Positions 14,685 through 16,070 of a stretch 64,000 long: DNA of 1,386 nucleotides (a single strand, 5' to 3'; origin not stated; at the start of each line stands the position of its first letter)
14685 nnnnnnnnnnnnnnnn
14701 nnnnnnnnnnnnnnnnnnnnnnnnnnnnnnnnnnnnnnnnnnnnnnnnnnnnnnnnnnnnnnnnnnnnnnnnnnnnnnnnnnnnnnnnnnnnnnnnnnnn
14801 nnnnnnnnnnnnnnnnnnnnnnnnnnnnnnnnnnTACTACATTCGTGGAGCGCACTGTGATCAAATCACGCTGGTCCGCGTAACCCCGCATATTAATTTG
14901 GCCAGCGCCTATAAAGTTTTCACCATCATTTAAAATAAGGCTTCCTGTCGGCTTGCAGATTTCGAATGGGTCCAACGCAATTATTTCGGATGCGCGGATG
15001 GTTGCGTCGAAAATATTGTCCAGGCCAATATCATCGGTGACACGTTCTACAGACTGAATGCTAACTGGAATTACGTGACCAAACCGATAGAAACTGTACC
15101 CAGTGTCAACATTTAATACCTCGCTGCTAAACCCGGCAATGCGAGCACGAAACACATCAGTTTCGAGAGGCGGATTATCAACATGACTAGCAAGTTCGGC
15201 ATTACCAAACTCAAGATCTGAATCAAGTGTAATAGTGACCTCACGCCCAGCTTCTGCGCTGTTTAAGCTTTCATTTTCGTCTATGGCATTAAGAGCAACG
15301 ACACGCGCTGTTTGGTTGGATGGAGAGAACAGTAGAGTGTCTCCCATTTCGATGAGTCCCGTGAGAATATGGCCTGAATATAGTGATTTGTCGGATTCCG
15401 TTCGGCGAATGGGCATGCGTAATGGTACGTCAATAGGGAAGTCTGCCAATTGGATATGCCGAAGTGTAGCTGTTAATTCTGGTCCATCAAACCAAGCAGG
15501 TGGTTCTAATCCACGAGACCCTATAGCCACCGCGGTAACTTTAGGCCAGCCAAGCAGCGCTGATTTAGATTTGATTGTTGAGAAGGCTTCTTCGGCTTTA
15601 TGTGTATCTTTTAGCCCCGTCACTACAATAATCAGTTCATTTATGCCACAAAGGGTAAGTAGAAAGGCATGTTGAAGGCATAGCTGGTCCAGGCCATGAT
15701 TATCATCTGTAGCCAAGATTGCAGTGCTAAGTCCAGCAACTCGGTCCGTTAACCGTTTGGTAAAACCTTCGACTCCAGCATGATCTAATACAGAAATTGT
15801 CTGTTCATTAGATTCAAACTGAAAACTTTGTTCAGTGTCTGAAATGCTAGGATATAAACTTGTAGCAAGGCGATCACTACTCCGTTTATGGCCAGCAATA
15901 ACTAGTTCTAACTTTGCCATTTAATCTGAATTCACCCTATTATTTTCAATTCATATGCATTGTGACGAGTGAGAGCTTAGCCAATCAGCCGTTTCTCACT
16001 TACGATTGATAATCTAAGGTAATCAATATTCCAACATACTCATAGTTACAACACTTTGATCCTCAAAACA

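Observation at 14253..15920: APS kinase fused to a full-length CysN homolog whose GTPase motifs are all degenerate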

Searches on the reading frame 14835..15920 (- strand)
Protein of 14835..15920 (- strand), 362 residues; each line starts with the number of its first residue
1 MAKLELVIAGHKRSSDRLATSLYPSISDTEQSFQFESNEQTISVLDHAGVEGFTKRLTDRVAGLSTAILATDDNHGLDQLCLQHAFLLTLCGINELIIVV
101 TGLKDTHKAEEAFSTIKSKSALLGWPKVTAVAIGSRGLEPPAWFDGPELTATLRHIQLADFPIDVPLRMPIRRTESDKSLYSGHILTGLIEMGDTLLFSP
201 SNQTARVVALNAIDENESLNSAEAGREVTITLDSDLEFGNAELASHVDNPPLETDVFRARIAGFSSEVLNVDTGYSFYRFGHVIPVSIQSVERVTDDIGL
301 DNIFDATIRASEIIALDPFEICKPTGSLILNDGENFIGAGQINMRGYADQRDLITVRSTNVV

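Call 7: search_solved_structures(query=window:14835-15920:-, max_evalue=0.01, show_alignments=2)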
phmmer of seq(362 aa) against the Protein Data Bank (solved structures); distinct sequences matched with E-value up to 0.01: 21.
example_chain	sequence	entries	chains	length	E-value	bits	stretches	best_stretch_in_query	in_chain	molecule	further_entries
1zun_B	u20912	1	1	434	5.8e-18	68.3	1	35-302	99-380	sulfate adenylate transferase, subunit 1/adenylylsulfate kinase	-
3wy9_A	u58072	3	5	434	1.1e-15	60.9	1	32-291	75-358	Elongation factor 1-alpha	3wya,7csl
4cxg_A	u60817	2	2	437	1.1e-11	47.6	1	33-287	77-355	ELONGATION FACTOR 1A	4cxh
3vmf_A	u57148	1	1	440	1.2e-11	47.6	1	33-287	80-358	Elongation factor 1-alpha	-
3wxm_A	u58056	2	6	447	1.2e-11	47.5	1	33-287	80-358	Elongation factor 1-alpha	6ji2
1jny_A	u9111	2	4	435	3.5e-11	46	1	34-263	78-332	Elongation factor 1-alpha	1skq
1r5b_A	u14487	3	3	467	9.1e-08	34.8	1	142-282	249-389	Eukaryotic peptide chain release factor GTP-binding subunit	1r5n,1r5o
5lzw_jj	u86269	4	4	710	6.4e-05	25.4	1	34-268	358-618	Hbs1l | HBS1-like protein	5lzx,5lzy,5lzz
3mca_A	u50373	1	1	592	9.1e-05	24.9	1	32-265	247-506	Elongation factor 1 alpha-like protein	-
9b0s_CF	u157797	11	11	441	0.00047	22.6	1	33-264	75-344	Putative elongation factor 1-alpha-like 3 | Elongation factor 1-alpha 1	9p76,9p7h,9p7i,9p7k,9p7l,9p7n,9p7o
8g5z_EF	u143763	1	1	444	0.00048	22.5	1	33-264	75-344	Elongation factor 1-alpha 1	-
5lzs_jj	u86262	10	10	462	0.00055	22.3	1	33-264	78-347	Elongation factor 1-alpha 1 | eEF1A | eukaryotic elongation factor 1A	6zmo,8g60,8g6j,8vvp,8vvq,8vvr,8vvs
3p26_A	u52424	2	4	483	0.00056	22.3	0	71-223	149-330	Elongation factor 1 alpha-like protein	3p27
4crn_P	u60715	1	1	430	0.00062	22.2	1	83-234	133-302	ERF3 IN RIBOSOME BOUND ERF1-ERF3-GDPNP COMPLEX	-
3izq_1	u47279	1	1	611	0.001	21.4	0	71-223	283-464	Elongation factor 1 alpha-like protein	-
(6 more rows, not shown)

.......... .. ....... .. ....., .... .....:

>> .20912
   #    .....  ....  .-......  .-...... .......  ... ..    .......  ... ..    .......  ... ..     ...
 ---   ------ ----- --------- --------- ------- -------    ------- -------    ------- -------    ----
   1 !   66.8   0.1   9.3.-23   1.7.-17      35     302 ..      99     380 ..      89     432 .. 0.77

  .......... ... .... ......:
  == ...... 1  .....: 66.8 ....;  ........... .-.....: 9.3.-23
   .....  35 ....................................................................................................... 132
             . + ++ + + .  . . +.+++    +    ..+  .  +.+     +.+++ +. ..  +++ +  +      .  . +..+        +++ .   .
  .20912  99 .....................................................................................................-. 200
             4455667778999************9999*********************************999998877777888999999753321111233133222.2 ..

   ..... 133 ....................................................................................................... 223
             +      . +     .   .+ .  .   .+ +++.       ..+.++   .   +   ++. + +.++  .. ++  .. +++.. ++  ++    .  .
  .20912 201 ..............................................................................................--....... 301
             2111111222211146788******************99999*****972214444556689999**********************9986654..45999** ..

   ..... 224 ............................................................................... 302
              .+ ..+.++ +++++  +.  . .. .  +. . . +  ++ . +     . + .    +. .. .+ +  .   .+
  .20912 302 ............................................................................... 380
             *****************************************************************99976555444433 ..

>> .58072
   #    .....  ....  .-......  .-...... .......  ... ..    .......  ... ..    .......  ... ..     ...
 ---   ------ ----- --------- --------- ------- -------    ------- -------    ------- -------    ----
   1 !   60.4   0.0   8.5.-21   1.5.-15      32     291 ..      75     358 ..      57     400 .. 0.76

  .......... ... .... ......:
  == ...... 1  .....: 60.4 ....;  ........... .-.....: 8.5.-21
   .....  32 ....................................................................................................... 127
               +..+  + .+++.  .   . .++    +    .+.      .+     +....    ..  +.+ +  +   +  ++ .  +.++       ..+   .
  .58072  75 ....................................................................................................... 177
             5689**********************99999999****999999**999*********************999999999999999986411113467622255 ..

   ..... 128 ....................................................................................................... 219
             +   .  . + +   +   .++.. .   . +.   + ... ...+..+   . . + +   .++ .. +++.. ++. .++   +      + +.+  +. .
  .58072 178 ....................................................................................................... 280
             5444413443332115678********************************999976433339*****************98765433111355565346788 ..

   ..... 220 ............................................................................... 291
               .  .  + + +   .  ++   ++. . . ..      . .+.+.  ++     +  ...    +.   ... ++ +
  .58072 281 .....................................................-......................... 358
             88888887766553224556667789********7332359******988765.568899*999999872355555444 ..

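Call 53: search_protein_representatives(protein=window:14886-15920:-)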
Query: 345 residues. Proteins with E-value up to 0.001 (for the whole library): 1123; up to 1e-10: 174; up to 1e-30: 1. The best 150 are listed.
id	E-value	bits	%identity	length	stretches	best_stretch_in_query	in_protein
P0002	9.0e-87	307.6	47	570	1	2-345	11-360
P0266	6.1e-30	120.9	39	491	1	138-344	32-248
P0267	1.0e-26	110.3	33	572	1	63-344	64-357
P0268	7.3e-26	107.5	33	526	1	82-344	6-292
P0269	2.0e-23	99.5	29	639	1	28-342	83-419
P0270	3.5e-23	98.7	35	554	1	88-344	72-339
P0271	1.3e-22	96.8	36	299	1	142-344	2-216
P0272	7.8e-22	94.3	27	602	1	32-342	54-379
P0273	1.4e-21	93.5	29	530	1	39-344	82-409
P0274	1.0e-20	90.6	31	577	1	62-344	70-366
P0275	1.0e-20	90.6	28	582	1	28-339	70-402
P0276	2.3e-20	89.4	34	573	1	40-342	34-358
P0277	2.9e-20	89.1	35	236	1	142-319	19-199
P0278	8.6e-20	87.5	36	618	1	163-344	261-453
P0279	2.6e-19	86.0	26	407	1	33-342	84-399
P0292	4.0e-17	78.8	25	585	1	33-343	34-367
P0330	1.2e-13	67.3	37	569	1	163-334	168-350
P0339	3.3e-13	65.9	28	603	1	67-337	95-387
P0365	1.8e-12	63.5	31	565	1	162-344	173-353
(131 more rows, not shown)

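Call 59: find_homologous_proteins(query=A2, max_evalue=1e-10)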
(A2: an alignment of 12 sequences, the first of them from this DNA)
Query A2 (12 sequences) (345 aa, profile of the alignment): 16 proteins with E <= 1e-10 among 8000 candidates.
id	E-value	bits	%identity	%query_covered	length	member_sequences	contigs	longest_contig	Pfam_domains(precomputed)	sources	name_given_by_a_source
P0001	3.5e-120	419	100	100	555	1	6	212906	PF01583.27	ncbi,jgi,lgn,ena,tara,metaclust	tara:strand:+ start:1604 stop:3271 length:1668 start_codon:yes stop_codon:yes gene_type:complete|met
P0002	1.3e-118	414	46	100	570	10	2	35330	PF00009.34,PF01583.27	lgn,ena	-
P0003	9.9e-118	411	47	100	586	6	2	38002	PF00009.34,PF13671.13,PF01583.27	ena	-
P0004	5.5e-114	399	45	100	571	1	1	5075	PF01583.27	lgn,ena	-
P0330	1.1e-108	382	34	50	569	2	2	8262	PF22594.3,PF13671.13,PF01583.27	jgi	jgi:bifunctional enzyme CysN/CysC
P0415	2.5e-99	351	33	81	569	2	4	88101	PF22594.3,PF01583.27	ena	-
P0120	7.1e-91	323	31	92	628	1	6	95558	PF01926.30,PF22594.3,PF00009.34,PF13671.13,PF13238.13,PF03144.32,PF01583.27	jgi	jgi:bifunctional enzyme CysN/CysC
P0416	2.7e-87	311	29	90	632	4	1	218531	PF01926.30,PF22594.3,PF00009.34,PF13671.13,PF03029.24,PF03144.32,PF01583.27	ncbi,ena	-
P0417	3.5e-86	308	28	92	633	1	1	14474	PF01926.30,PF22594.3,PF00009.34,PF13671.13,PF03144.32,PF01583.27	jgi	jgi:bifunctional enzyme CysN/CysC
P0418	5.6e-86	307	30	92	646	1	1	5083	PF01926.30,PF22594.3,PF00009.34,PF13555.13,PF13671.13,PF13401.13,PF03193.23,PF13238.13,PF13191.13,PF01583.27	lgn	-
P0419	8.5e-78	280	26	92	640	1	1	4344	PF01926.30,PF22594.3,PF00009.34,PF13671.13,PF03193.23,PF03144.32,PF01583.27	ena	-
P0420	9.5e-36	142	22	90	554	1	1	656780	PF01926.30,PF22594.3,PF00009.34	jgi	-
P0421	2.0e-22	98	23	76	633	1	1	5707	PF01926.30,PF09107.18,PF09106.18,PF00009.34,PF25461.2,PF03144.32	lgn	-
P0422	1.9e-14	72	25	50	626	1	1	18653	PF09107.18,PF09106.18,PF00009.34,PF25461.2,PF03144.32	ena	-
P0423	3.8e-14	71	-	-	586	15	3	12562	PF09107.18,PF00009.34,PF25461.2,PF03144.32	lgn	-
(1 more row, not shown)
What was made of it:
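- Tried and rejected: Profile search with 12 degenerate N-domains (A2, call 59).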

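Call 60: find_encoding_contigs(protein=P0415, flank=10000, max_places=2)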
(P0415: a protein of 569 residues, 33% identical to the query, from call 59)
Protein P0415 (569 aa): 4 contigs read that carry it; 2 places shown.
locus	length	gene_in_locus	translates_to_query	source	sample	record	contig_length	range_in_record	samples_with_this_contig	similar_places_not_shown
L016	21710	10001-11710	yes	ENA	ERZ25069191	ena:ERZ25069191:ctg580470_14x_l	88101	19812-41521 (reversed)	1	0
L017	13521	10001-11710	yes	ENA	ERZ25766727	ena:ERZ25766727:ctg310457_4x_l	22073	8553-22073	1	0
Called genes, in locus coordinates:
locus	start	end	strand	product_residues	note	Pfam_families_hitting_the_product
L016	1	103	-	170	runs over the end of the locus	PF04390:LptE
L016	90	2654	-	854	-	PF00133:tRNA-synt_1, PF09334:tRNA-synt_1g, PF13603:tRNA-synt_1_2, PF00133:tRNA-synt_1 (weak), PF08264:Anticodon_1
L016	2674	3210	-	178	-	PF12100:DUF3576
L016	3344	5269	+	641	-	PF13432:TPR_16, PF14559:TPR_19, PF12895:ANAPC3, PF13432:TPR_16, PF13432:TPR_16, PF14559:TPR_19, PF00685:Sulfotransfer_1, PF13469:Sulfotransfer_3, +14 more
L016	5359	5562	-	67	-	PF12762:DDE_Tnp_IS1595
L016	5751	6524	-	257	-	PF00872:Transposase_mut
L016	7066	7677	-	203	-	PF01609:DDE_Tnp_1, PF13751:DDE_Tnp_1_6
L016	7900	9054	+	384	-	PF13609:Porin_4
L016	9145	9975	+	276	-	PF00685:Sulfotransfer_1, PF13469:Sulfotransfer_3 (weak)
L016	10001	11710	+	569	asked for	PF22594:GTP-eEF1A_C (weak), PF01583:APS_kinase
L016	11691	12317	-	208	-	PF02581:TMP-TENI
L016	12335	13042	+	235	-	PF01168:Ala_racemase_N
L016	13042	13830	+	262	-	PF02754:CCG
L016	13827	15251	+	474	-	PF02589:LUD_dom, PF13187:Fer4_9 (faint), PF00037:Fer4 (faint), PF13183:Fer4_8, PF12798:Fer4_3 (faint), PF12838:Fer4_7, PF13534:Fer4_17 (weak), PF11870:LutB_C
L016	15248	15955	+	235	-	PF02589:LUD_dom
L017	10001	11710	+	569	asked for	PF22594:GTP-eEF1A_C (weak), PF01583:APS_kinase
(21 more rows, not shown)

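Call 61: find_encoding_contigs(protein=P0330, flank=10000, max_places=2)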
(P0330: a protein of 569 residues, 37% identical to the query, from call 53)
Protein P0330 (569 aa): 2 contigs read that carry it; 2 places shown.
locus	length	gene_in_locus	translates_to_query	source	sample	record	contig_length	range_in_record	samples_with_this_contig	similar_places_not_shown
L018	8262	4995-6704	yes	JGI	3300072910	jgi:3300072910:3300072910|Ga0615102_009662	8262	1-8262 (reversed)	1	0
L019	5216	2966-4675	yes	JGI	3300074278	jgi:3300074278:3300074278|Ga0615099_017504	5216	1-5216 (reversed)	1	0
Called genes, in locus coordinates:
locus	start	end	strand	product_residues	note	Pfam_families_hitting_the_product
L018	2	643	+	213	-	?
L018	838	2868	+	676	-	PF13371:TPR_9 (weak), PF13432:TPR_16 (weak), PF14559:TPR_19, PF13432:TPR_16, PF13432:TPR_16, PF13432:TPR_16, PF00685:Sulfotransfer_1, PF13469:Sulfotransfer_3, +16 more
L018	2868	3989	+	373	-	PF00578:AhpC-TSA, PF13640:2OG-FeII_Oxy_3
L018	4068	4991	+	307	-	PF00685:Sulfotransfer_1, PF13469:Sulfotransfer_3 (weak)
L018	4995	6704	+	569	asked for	PF22594:GTP-eEF1A_C, PF01583:APS_kinase, PF13671:AAA_33 (weak)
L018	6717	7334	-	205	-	PF02581:TMP-TENI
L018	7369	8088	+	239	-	PF01168:Ala_racemase_N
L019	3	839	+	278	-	?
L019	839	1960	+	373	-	PF00578:AhpC-TSA, PF13640:2OG-FeII_Oxy_3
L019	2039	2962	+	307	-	PF00685:Sulfotransfer_1, PF13469:Sulfotransfer_3 (weak)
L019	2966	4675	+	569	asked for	PF22594:GTP-eEF1A_C, PF01583:APS_kinase, PF13671:AAA_33 (weak)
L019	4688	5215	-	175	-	?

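Call 63: search_protein_families(library=pfam, proteins=[P0278, P0365, P0292, P0339, P0330], max_evalue=0.001)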
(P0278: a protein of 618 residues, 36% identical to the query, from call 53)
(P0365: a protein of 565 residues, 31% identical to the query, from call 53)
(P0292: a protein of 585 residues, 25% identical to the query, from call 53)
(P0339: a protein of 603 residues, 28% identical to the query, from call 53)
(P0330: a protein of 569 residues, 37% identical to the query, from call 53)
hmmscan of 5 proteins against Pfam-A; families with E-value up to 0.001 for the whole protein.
P0278 (618 aa): 5 families
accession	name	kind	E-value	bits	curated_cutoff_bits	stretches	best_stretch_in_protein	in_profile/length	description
PF01583.26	APS_kinase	-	9.5e-39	133.3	21.1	1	490-584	2-96/152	Adenylylsulphate kinase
PF01507.26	PAPS_reduct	-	6.5e-29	101.6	22.5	1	25-215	2-175/175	Phosphoadenosine phosphosulfate reductase domain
PF22594.2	GTP-eEF1A_C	-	3.4e-12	47.1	27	1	356-451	2-100/101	GTP-eEF1A C-terminal domain-like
PF13671.12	AAA_33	-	2.5e-05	25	27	1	492-584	1-92/143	AAA domain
PF03144.31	GTP_EFTU_D2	-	7.5e-05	23.5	30.3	1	280-331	3-58/73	Elongation factor Tu domain 2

P0365 (565 aa): 9 families
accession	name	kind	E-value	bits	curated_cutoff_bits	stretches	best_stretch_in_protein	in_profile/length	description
PF01583.26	APS_kinase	-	7.2e-65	218.1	21.1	1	390-537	2-151/152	Adenylylsulphate kinase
PF00009.33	GTP_EFTU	-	2.6e-10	40.6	26.5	1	54-150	78-176/188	Elongation factor Tu GTP binding domain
PF13671.12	AAA_33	-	3.8e-10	40.7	27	1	392-504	1-115/143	AAA domain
PF13191.12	AAA_16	-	2.5e-05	25.3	32.6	0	373-460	8-85/167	AAA ATPase domain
PF13238.12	AAA_18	-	3e-05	24.9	29.4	0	396-479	4-90/128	AAA domain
PF00005.33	ABC_tran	-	0.00015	22.8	25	0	10-30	13-33/137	ABC transporter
PF13401.12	AAA_22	-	0.00016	22.4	27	0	389-415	4-30/130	AAA domain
PF13555.12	AAA_29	-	0.0004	20.5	27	0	388-406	21-38/61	P-loop containing region of AAA domain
PF20720.3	nSTAND3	-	0.00085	19.5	27.2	0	12-30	21-39/155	Novel STAND NTPase 3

P0292 (585 aa): 10 families
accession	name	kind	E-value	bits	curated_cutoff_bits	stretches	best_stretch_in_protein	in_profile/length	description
PF01583.26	APS_kinase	-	4.5e-67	225.3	21.1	1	405-553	2-152/152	Adenylylsulphate kinase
PF13671.12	AAA_33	-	4.1e-10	40.6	27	1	407-519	1-115/143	AAA domain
PF00009.33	GTP_EFTU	-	4.7e-10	39.8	26.5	1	58-149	85-178/188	Elongation factor Tu GTP binding domain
PF03193.22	RsgA_GTPase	-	1.7e-06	28.5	30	0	405-423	106-124/174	RsgA GTPase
PF22594.2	GTP-eEF1A_C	-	1.2e-05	26.1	27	1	271-356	2-90/101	GTP-eEF1A C-terminal domain-like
PF13238.12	AAA_18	-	3.2e-05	24.8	29.4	0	410-513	3-102/128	AAA domain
PF13191.12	AAA_16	-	6.6e-05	23.9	32.6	0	403-452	24-64/167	AAA ATPase domain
PF00005.33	ABC_tran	-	0.00026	22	25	0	405-422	11-28/137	ABC transporter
PF01656.29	CbiA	-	0.00045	20.6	25.4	0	413-449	7-43/125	CobQ/CobB/MinD/ParA nucleotide binding domain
PF13555.12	AAA_29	-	0.00049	20.2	27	0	407-421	24-38/61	P-loop containing region of AAA domain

P0339 (603 aa): 4 families
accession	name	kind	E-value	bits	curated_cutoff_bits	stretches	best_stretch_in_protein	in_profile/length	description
PF01583.26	APS_kinase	-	1.3e-61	207.5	21.1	1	432-580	2-152/152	Adenylylsulphate kinase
PF13671.12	AAA_33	-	1e-06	29.5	27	1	434-545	1-114/143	AAA domain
PF01656.29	CbiA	-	1.2e-05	25.7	25.4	1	441-503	8-68/125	CobQ/CobB/MinD/ParA nucleotide binding domain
PF13238.12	AAA_18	-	0.00022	22.1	29.4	1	438-545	4-107/128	AAA domain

P0330 (569 aa): 3 families
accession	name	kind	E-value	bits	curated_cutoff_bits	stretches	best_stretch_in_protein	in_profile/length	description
PF01583.26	APS_kinase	-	3.4e-65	219.2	21.1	1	396-544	2-152/152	Adenylylsulphate kinase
PF22594.2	GTP-eEF1A_C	-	2.3e-09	38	27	1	262-356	2-99/101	GTP-eEF1A C-terminal domain-like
PF13671.12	AAA_33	-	7.4e-07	30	27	1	398-516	1-121/143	AAA domain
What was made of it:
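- P0278 has a truncated kinase match and may be a fragment or chimera (call 63).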

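Call 70: search_protein_families(library=ncbifam, proteins=[P0365, P0330], max_evalue=1e-20)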
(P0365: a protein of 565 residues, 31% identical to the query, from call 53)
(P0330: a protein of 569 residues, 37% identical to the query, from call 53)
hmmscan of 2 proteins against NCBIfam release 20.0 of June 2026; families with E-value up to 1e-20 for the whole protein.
P0365 (565 aa): 6 families
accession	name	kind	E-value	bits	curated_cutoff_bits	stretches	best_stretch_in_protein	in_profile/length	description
NF004035.0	PRK05506.1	subfamily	1.3e-84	284.7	715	1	347-557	426-628/632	bifunctional sulfate adenylyltransferase subunit 1/adenylylsulfate kinase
NF003013.0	PRK03846.1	subfamily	1.8e-78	262.8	163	1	367-558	5-197/202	adenylyl-sulfate kinase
TIGR00455.1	apsK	equivalog_domain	5.4e-73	244.6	138.7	1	377-554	5-183/184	adenylyl-sulfate kinase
NF002059.0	PRK00889.1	subfamily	9.1e-58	194.8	244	1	388-557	3-171/177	adenylyl-sulfate kinase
NF004040.0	PRK05537.1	equivalog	2.8e-54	184.6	669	1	381-560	386-569/572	bifunctional sulfate adenylyltransferase/adenylylsulfate kinase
NF004041.0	PRK05541.1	subfamily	1.1e-31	110.2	127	1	388-557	5-172/176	adenylyl-sulfate kinase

P0330 (569 aa): 6 families
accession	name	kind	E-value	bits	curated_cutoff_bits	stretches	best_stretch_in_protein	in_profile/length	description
NF004035.0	PRK05506.1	subfamily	1.2e-88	298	715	1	190-563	261-628/632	bifunctional sulfate adenylyltransferase subunit 1/adenylylsulfate kinase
NF003013.0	PRK03846.1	subfamily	4.1e-79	265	163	1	372-563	4-196/202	adenylyl-sulfate kinase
TIGR00455.1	apsK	equivalog_domain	8.1e-75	250.5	138.7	1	381-561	3-184/184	adenylyl-sulfate kinase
NF002059.0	PRK00889.1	subfamily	1.7e-59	200.5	244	1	394-562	3-170/177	adenylyl-sulfate kinase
NF004040.0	PRK05537.1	equivalog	3.7e-55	187.4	669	1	393-561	392-564/572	bifunctional sulfate adenylyltransferase/adenylylsulfate kinase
NF004041.0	PRK05541.1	subfamily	1.5e-28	100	127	1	394-562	5-171/176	adenylyl-sulfate kinase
